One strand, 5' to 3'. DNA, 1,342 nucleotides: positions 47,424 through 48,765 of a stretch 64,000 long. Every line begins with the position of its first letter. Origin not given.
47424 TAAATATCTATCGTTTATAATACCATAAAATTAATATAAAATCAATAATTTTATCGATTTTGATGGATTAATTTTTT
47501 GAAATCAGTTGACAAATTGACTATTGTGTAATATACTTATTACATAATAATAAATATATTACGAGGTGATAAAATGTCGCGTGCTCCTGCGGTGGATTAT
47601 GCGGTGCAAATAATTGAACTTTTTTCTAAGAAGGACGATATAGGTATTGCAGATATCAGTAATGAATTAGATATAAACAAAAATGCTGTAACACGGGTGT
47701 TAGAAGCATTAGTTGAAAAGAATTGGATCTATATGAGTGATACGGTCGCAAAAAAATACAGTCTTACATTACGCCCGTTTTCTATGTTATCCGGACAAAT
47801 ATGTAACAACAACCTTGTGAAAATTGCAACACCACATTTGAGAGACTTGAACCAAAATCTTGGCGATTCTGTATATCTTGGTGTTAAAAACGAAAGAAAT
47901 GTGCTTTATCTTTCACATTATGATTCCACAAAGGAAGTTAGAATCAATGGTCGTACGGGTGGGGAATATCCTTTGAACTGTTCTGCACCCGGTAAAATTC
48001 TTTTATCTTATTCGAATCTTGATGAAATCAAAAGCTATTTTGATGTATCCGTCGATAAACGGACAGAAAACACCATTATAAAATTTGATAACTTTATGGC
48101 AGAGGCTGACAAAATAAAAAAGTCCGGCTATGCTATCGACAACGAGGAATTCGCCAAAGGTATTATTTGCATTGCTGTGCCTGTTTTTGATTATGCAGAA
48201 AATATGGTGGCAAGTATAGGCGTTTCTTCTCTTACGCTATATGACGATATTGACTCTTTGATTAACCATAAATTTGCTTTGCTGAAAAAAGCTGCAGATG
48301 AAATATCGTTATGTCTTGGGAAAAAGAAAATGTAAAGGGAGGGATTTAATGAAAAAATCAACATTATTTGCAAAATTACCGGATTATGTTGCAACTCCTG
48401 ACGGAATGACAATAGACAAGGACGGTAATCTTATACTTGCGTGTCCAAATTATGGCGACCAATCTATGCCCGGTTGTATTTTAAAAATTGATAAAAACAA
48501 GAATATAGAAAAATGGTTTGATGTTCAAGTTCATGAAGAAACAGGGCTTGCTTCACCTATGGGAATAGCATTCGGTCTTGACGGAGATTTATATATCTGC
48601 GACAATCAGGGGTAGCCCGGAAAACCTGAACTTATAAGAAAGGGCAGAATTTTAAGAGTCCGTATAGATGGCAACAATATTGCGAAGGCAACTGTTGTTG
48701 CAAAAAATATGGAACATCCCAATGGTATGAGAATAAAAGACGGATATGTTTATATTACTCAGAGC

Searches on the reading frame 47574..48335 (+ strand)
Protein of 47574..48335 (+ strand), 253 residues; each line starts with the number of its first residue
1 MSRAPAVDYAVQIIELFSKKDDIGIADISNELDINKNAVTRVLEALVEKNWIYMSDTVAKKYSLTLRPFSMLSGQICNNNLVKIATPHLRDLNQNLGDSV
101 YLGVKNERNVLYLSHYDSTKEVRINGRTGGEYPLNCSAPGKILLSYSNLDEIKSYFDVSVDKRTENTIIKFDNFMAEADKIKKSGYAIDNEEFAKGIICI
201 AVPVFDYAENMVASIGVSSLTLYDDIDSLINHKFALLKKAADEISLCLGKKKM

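Call 5: search_protein_families(library=pfam, proteins=[window:47574-48335:+])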
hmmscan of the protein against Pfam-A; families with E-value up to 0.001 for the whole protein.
window:47574-48335:+ (253 aa): 4 families
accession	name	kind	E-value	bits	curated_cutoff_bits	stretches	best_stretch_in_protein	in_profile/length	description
PF01614.24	IclR_C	-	4.9e-38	130.9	24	1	78-245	6-173/174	Bacterial transcriptional regulator IclR C-terminal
PF09339.16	HTH_IclR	-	1.4e-05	25.2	22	1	7-52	2-48/52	IclR helix-turn-helix domain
PF01047.28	MarR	-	0.0002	21.6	24.6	1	19-53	14-48/59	MarR family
PF13412.12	HTH_24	-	0.00046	20.2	21.9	1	12-52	7-47/48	Winged helix-turn-helix DNA-binding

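Call 6: search_protein_families(library=ncbifam, proteins=[window:47574-48335:+])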
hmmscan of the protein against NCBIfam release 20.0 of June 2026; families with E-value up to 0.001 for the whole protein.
window:47574-48335:+ (253 aa): 9 families
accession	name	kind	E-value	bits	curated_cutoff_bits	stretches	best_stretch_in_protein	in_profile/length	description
NF011671.1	PRK15090.1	equivalog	2.2e-41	141.8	275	1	7-250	13-255/256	DNA-binding transcriptional regulator KdgR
NF045644.1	TransRegBhcR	equivalog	8.9e-36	123.5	350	1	6-249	24-266/267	HTH-type transcriptional regulator BhcR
TIGR02431.1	pcaR_pcaU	subfamily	1.6e-33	116.1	284.75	1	12-245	13-245/248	beta-ketoadipate pathway transcriptional regulators, PcaR/PcaU/PobR family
NF007548.0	PRK10163.1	equivalog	6e-23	81.3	406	1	8-251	25-268/271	HTH-type transcriptional repressor AllR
NF008601.2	PRK11569.1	equivalog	2.2e-19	69.7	380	1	18-249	40-273/276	glyoxylate bypass operon transcriptional repressor IclR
NF007342.0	PRK09834.1-4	equivalog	2.2e-07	30.1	251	1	6-220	13-228/263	DNA-binding transcriptional regulator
NF007339.0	PRK09834.1-1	equivalog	7.6e-07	28.7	299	1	19-222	35-244/271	DNA-binding transcriptional regulator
NF007341.0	PRK09834.1-3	equivalog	9.1e-05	21.7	269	1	24-248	29-258/274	DNA-binding transcriptional regulator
NF003210.0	PRK04172.1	equivalog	0.00036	19.5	350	1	11-86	9-84/496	phenylalanine--tRNA ligase subunit alpha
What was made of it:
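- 47574..48335 (+): IclR (KdgR-like) regulator of the second, decayed GRE locus. PF01614 and PF09339; best NCBIfam hit is KdgR at 142 bits, below its cutoff (calls 5, 6).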

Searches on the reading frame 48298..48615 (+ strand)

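Call 5: search_protein_families(library=pfam, proteins=[window:48298-48615:+])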
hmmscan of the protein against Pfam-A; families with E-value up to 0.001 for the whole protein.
window:48298-48615:+ (105 aa): 1 family
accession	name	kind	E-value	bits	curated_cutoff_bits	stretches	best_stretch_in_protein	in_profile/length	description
PF08450.18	SGL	-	6.1e-05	23.2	26.3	1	18-69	170-215/246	SMP-30/Gluconolactonase/LRE-like region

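Call 6: search_protein_families(library=ncbifam, proteins=[window:48298-48615:+])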
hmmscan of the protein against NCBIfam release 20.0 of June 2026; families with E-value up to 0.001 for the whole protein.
window:48298-48615:+ (105 aa): 0 families
